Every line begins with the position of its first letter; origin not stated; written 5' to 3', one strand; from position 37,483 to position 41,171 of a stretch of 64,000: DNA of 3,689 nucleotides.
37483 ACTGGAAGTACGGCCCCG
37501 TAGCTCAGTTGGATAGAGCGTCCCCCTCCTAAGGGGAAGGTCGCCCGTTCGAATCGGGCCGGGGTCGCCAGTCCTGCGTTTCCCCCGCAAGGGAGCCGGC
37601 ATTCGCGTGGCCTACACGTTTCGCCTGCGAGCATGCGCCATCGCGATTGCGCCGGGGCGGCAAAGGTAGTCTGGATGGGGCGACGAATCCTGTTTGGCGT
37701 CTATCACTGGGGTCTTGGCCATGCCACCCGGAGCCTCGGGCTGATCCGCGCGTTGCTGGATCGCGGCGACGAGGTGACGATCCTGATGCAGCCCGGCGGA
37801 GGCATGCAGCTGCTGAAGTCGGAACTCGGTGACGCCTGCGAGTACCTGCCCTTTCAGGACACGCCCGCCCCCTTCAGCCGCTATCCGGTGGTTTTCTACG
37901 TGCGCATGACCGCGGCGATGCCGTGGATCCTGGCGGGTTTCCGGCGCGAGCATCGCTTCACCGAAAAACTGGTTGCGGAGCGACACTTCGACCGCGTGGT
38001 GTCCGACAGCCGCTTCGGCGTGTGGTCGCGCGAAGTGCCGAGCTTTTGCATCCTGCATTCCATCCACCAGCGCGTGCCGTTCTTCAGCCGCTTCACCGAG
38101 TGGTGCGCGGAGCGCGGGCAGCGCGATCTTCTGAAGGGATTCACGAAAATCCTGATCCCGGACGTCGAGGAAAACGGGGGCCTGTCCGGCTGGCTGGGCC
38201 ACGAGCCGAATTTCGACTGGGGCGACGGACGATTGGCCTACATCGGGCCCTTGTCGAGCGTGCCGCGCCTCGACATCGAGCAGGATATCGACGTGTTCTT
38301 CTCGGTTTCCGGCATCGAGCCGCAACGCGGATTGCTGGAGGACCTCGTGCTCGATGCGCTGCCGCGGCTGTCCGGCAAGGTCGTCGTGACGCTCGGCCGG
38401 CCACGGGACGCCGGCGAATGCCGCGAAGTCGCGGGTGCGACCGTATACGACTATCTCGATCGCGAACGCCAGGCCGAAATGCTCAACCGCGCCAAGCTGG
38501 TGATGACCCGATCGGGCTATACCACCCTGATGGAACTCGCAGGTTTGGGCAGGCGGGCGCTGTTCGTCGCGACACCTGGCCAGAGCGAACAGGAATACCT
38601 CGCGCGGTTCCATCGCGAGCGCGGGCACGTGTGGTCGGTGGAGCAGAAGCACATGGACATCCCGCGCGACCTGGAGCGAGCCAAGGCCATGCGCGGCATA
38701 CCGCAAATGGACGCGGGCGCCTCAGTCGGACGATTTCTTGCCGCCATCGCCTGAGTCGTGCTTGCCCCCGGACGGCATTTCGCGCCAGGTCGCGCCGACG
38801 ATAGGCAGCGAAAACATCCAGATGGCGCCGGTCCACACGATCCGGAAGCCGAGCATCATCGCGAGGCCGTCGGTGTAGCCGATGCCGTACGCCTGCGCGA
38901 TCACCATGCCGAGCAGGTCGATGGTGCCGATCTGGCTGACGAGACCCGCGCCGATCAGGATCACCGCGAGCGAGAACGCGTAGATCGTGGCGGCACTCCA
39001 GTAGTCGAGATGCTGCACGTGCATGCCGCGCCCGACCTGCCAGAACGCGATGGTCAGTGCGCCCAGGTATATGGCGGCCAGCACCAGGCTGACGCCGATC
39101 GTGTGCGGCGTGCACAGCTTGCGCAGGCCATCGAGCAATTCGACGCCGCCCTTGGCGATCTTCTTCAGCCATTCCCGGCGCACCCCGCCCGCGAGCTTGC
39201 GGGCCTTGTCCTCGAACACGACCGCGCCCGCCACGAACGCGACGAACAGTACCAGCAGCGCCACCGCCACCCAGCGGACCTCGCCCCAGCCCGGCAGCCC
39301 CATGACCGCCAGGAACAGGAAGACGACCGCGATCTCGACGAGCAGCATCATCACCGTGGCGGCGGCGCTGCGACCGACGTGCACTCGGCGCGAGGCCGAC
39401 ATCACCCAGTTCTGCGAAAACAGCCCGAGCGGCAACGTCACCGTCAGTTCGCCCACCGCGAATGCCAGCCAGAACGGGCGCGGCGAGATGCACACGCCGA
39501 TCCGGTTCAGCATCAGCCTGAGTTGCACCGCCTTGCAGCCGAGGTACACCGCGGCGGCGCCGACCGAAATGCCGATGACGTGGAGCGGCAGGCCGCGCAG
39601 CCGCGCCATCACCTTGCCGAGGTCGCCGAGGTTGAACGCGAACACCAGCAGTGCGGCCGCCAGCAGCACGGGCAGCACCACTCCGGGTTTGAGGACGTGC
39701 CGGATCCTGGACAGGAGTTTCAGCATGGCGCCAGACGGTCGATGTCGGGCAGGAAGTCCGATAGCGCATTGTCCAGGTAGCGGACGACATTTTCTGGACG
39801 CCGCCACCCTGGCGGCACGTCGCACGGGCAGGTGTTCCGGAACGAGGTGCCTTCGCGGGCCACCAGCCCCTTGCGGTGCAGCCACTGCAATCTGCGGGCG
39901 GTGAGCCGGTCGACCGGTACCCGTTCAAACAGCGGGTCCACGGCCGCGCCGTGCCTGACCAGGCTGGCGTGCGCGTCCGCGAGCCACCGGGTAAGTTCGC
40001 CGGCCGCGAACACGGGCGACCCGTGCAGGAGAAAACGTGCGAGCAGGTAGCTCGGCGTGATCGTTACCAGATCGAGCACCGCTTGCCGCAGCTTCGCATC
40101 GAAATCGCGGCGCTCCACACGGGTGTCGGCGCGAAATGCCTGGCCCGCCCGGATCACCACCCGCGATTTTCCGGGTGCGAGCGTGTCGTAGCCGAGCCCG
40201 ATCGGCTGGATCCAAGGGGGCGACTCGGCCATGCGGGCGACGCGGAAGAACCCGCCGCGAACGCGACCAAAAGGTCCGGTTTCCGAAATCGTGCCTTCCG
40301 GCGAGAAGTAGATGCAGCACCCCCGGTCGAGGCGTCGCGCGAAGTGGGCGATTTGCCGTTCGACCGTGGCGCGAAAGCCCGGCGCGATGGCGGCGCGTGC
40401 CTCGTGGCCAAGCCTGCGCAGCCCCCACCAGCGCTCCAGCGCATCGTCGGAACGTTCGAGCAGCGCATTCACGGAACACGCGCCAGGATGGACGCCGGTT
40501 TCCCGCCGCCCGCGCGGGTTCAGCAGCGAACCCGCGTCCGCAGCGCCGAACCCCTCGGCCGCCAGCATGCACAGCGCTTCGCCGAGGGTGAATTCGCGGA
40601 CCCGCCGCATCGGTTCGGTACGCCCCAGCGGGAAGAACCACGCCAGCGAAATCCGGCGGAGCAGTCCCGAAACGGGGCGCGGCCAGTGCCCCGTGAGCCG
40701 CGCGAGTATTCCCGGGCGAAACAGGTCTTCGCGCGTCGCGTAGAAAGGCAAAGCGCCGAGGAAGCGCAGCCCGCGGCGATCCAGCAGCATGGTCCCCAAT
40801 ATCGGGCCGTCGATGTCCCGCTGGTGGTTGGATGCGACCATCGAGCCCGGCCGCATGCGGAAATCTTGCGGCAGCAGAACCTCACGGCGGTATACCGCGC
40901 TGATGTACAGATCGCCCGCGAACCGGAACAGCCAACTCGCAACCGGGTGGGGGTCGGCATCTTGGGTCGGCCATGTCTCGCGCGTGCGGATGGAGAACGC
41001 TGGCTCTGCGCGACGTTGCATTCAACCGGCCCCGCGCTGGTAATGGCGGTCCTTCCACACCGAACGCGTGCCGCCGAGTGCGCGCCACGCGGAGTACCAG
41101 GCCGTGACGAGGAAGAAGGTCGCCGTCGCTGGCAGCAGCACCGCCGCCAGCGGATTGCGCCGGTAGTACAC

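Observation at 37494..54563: Mevalonate-pathway genes embedded in a squalene/hopanoid operon: a roughly 17 kb isoprenoid supercluster next to tRNA-Arg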

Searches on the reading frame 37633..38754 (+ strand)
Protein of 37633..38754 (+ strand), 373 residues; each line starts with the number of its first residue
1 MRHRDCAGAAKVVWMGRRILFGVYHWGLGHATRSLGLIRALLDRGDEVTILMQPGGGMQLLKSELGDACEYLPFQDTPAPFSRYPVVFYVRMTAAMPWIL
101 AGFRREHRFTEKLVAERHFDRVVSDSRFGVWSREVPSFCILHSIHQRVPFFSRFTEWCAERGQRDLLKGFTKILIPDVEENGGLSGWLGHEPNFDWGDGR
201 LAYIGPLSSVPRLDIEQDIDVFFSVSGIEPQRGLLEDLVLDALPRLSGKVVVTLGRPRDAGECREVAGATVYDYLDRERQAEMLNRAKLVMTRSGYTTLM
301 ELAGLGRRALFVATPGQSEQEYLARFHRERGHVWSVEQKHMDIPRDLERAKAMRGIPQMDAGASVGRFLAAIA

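Call 5: search_protein_families(library=pfam, proteins=[window:37633-38754:+])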
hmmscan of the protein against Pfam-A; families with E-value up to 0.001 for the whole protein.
window:37633-38754:+ (373 aa): 2 families
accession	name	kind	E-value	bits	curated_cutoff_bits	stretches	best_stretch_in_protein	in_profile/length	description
PF04101.22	Glyco_tran_28_C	-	1.3e-06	29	22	1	266-348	49-134/166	Glycosyltransferase family 28 C-terminal domain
PF13528.12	Glyco_trans_1_3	-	1.5e-06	28.1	25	0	18-67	2-48/322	Glycosyl transferase family 1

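Call 7: search_protein_families(library=ncbifam, proteins=[window:37633-38754:+])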
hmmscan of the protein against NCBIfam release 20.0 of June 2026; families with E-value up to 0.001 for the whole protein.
window:37633-38754:+ (373 aa): 3 families
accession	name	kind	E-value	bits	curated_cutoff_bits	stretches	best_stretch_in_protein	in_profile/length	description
TIGR01133.1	murG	equivalog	2.3e-06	26.9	250.25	1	235-340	198-310/353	undecaprenyldiphospho-muramoylpentapeptide beta-N-acetylglucosaminyltransferase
TIGR00661.1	MJ1255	subfamily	7.7e-06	25.4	195.9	0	274-331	235-292/321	MJ1255/VC2487 family glycosyltransferase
TIGR01426.2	MGT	subfamily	1.2e-05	24.5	260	0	240-333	248-337/393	macrolide family glycosyltransferase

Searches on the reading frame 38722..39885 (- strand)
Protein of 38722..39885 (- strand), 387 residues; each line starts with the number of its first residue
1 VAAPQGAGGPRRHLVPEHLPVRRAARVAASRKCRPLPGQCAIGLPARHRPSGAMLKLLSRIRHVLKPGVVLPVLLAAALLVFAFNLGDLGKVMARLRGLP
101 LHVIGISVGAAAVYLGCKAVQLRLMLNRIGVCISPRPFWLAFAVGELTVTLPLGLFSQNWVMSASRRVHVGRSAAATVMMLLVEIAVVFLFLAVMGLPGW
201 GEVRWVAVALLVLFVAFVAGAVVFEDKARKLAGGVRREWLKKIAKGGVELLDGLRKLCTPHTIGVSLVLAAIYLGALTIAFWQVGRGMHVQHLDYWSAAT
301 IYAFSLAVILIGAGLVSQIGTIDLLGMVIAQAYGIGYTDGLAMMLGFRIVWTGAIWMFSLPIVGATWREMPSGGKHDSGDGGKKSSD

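Call 5: search_protein_families(library=pfam, proteins=[window:38722-39885:-])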
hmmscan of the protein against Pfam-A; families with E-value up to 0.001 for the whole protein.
window:38722-39885:- (387 aa): 1 family
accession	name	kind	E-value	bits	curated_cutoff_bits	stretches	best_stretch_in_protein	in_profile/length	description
PF03706.18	LPG_synthase_TM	-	1.1e-08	35.3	33.4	1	69-350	1-293/302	Lysylphosphatidylglycerol synthase TM region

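Call 7: search_protein_families(library=ncbifam, proteins=[window:38722-39885:-])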
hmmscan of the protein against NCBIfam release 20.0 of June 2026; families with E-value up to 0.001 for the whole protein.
window:38722-39885:- (387 aa): 0 families

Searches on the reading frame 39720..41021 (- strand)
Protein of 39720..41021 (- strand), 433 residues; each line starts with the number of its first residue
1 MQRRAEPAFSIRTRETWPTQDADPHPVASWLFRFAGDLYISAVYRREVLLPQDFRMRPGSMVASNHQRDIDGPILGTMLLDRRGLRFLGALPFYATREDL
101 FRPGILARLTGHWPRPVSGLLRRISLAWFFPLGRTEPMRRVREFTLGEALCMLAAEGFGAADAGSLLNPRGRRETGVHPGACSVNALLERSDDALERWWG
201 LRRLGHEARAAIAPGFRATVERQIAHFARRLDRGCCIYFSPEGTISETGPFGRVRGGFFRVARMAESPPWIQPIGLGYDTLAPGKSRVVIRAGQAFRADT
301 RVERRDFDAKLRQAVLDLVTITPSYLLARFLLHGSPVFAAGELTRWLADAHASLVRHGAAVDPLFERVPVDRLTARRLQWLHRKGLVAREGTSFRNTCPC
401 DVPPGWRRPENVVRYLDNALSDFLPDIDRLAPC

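Call 5: search_protein_families(library=pfam, proteins=[window:39720-41021:-])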
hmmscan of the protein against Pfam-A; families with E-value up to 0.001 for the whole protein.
window:39720-41021:- (433 aa): 1 family
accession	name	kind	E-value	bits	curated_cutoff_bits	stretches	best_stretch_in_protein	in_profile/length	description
PF01553.26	Acyltransferase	-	1e-07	32.2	23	0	222-275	79-130/132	Acyltransferase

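Call 7: search_protein_families(library=ncbifam, proteins=[window:39720-41021:-])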
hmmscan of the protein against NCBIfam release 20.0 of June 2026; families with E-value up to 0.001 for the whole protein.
window:39720-41021:- (433 aa): 0 families

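Call 55: search_solved_structures(query=window:39720-41021:-, max_evalue=0.1)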
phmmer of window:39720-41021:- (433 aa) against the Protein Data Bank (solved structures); distinct sequences matched with E-value up to 0.1: 0.
